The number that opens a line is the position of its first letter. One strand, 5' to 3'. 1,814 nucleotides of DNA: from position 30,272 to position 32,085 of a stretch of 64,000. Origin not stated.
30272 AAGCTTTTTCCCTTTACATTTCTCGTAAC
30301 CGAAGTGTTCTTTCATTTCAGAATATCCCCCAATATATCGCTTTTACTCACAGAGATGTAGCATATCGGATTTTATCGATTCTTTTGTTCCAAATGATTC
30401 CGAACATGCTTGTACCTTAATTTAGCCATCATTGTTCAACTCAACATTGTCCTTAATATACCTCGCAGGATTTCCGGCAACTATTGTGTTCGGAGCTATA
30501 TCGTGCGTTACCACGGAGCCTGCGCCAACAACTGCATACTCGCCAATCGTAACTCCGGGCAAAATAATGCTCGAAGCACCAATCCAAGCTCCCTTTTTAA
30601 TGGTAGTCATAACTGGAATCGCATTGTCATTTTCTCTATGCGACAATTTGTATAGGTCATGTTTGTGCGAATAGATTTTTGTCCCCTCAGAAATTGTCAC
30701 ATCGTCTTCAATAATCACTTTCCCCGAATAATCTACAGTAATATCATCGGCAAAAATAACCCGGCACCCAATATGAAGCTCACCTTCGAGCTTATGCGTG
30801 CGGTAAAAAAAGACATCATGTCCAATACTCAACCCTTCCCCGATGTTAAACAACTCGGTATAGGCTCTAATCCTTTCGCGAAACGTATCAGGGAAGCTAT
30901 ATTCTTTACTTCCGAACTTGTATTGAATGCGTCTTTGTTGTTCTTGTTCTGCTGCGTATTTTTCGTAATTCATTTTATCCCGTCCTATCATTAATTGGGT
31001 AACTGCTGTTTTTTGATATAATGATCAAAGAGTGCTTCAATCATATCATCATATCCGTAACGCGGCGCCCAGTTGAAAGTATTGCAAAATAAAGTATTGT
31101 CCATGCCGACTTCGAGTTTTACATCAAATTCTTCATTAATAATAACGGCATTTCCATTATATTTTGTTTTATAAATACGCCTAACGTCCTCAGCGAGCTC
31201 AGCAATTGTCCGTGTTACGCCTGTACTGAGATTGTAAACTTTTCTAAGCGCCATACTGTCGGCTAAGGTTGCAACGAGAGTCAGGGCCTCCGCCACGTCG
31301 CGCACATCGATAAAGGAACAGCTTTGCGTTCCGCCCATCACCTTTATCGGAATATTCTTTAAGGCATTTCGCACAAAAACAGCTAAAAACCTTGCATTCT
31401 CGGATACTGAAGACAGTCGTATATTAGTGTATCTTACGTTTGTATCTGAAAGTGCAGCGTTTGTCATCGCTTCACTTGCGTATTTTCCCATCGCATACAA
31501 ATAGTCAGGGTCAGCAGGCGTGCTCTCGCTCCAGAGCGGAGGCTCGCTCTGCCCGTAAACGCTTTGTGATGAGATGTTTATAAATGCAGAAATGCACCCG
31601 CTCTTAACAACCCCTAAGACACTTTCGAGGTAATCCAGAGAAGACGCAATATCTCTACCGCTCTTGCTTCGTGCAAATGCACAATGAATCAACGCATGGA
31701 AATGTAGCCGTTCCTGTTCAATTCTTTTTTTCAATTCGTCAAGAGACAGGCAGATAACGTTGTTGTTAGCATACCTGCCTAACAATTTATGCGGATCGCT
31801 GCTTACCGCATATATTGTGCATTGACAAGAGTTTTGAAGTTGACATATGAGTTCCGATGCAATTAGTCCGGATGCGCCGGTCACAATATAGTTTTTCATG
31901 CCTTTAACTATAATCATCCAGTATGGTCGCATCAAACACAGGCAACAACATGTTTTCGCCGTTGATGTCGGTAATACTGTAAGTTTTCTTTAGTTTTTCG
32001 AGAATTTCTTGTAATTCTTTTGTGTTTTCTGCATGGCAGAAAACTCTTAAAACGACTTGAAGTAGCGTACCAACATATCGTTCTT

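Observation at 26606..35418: ATP-grasp ligase-rich tailoring block with an embedded SLC13 solute permease: candidate undescribed amide-decoration module for an amino sugar or uronate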

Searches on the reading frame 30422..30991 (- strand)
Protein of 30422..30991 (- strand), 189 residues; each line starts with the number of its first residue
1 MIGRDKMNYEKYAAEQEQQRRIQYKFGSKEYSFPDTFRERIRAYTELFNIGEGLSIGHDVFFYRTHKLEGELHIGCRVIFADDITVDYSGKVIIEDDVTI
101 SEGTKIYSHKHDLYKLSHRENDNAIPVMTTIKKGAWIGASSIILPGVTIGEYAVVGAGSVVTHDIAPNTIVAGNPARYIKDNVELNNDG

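Call 3: search_protein_families(library=pfam, proteins=[window:30422-30991:-], max_evalue=0.01)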
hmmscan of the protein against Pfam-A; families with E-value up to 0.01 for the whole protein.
window:30422-30991:- (189 aa): 2 families
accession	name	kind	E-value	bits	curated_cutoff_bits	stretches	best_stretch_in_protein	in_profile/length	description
PF00132.30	Hexapep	-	1.3e-11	44.1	27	1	129-163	2-36/36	Bacterial transferase hexapeptide (six repeats)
PF14602.12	Hexapep_2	-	4.5e-08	33.1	27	1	133-162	6-33/34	Hexapeptide repeat of succinyl-transferase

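Call 4: search_protein_families(library=ncbifam, proteins=[window:30422-30991:-], max_evalue=0.01)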
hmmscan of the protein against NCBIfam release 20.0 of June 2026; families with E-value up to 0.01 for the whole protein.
window:30422-30991:- (189 aa): 45 families (the best 25 are shown)
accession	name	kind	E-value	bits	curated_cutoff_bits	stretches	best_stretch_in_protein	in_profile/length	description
NF007797.0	PRK10502.1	subfamily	3.2e-20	72.5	192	1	56-184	55-181/183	WcaF family extracellular polysaccharide biosynthesis acetyltransferase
NF007076.0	PRK09527.1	equivalog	5.2e-20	71.7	347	1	21-182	31-185/203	galactoside O-acetyltransferase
NF007499.0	PRK10092.1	equivalog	1.9e-18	66.9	314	1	82-180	84-181/183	maltose O-acetyltransferase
TIGR03570.1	NeuD_NnaD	subfamily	3.3e-17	62.7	160.8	1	94-177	120-202/202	NeuD/PglB/VioB family sugar acetyltransferase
NF007240.0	PRK09677.1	equivalog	7.1e-17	61.5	243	1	52-182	52-184/192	putative lipopolysaccharide biosynthesis O-acetyl transferase WbbJ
TIGR03308.1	phn_thr-fam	hypoth_equivalog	3.8e-16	59.5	201.65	1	129-181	109-161/204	phosphonate metabolim protein, transferase hexapeptide repeat family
TIGR03532.1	DapD_Ac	equivalog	1.7e-15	57.3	231.75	1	130-182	162-214/231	2,3,4,5-tetrahydropyridine-2,6-dicarboxylate N-acetyltransferase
NF000311.1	Vat_ABCDEFH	equivalog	1.4e-14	54.1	300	1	128-183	110-165/201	Vat family streptogramin A O-acetyltransferase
NF041874.1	EPS_EpsC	equivalog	3.6e-14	52.8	150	1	80-181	70-166/168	serine O-acetyltransferase EpsC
NF058585.1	HptprglPActTf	PfamEq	4.8e-14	52.3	300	1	131-185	109-163/172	heptaprenylglyceryl phosphate O-acetyltransferase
NF000490.1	chloram_CatB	equivalog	5.6e-14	52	350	1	128-182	110-164/210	type B chloramphenicol O-acetyltransferase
TIGR04008.1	WcaF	equivalog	3e-13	50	326.3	1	55-184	53-180/180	colanic acid biosynthesis acetyltransferase WcaF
NF033468.1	stregram_VatI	exception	4.1e-13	49.6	415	1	123-181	107-165/208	streptogramin A O-acetyltransferase Vat(I)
NF000504.1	stregram_VatH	exception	2.4e-12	47.2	475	1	129-182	118-171/216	streptogramin A O-acetyltransferase Vat(H)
NF050158.1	CarbAnhydGPos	equivalog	3.1e-12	46.5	250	1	123-182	82-143/172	gamma carbonic anhydrase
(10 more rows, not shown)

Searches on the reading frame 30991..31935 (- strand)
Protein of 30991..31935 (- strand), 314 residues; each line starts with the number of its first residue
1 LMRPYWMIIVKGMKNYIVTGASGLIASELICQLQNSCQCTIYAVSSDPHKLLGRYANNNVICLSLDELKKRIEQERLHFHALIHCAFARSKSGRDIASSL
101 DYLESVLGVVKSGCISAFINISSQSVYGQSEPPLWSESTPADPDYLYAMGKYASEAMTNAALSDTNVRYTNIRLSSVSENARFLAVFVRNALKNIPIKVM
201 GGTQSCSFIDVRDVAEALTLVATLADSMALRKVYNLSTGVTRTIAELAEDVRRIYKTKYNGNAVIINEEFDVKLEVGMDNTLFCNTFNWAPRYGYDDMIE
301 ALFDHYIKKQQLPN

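Call 3: search_protein_families(library=pfam, proteins=[window:30991-31935:-], max_evalue=0.01)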
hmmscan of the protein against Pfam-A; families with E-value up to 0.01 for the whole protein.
window:30991-31935:- (314 aa): 5 families
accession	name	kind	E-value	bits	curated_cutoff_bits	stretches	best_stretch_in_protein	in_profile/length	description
PF01370.27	Epimerase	-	1.1e-22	81.1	20.9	1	17-236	2-239/240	NAD dependent epimerase/dehydratase family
PF16363.11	GDP_Man_Dehyd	-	1.1e-10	41.9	27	1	116-300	122-330/332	GDP-mannose 4,6 dehydratase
PF04321.23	RmlD_sub_bind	-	1.2e-08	34.9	27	1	17-258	4-234/287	RmlD substrate binding domain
PF13460.12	NAD_binding_10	-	0.0025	18.2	27.2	1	20-180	1-149/184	NAD(P)H-binding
PF20825.2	Saposin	-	0.0091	16.5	27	0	32-88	39-95/131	Saposin-like domain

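Call 4: search_protein_families(library=ncbifam, proteins=[window:30991-31935:-], max_evalue=0.01)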
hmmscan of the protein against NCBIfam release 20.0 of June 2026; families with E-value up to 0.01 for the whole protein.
window:30991-31935:- (314 aa): 11 families
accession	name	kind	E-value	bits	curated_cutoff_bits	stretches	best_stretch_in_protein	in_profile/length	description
TIGR02197.1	heptose_epim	equivalog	4.7e-11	42.4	274.6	1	17-159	2-150/316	ADP-glyceromanno-heptose 6-epimerase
TIGR01181.1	dTDP_gluc_dehyt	equivalog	2.2e-10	40.1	365.1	1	102-311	96-316/321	dTDP-glucose 4,6-dehydratase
TIGR01179.1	galE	equivalog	4.7e-09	35.5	262.3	2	17-173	3-172/332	UDP-glucose 4-epimerase GalE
TIGR01777.1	yfcH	hypoth_equivalog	1.7e-07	31.2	207.35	1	17-255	2-241/292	TIGR01777 family oxidoreductase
NF011728.1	PRK15181.1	equivalog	2.1e-07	30.3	760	1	99-253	117-280/348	Vi polysaccharide biosynthesis UDP-N-acetylglucosaminuronic acid C-4 epimerase TviC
NF008872.0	PRK11908.1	equivalog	3e-06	26.5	294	1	180-259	194-277/349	bifunctional UDP-4-keto-pentose/UDP-xylose synthase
TIGR01214.1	rmlD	equivalog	2e-05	23.9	224.05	1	17-251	3-222/285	dTDP-4-dehydrorhamnose reductase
NF047922.1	GDPFucSynFcl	equivalog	7.7e-05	22.3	500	1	199-311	199-306/308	GDP-L-fucose synthase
NF007582.0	PRK10217.1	equivalog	0.00013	21.1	698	1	117-251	128-273/355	dTDP-glucose 4,6-dehydratase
NF047837.1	UDPAcbARedWbcJ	equivalog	0.00015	20.8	500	1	126-257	82-217/372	UDP-2-acetamido-2,6-beta-L-arabino-hexul-4-ose reductase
TIGR04180.1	EDH_00030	hypoth_equivalog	0.0052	15.9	475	0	76-259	74-260/297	NAD-dependent 4,6-dehydratase LegB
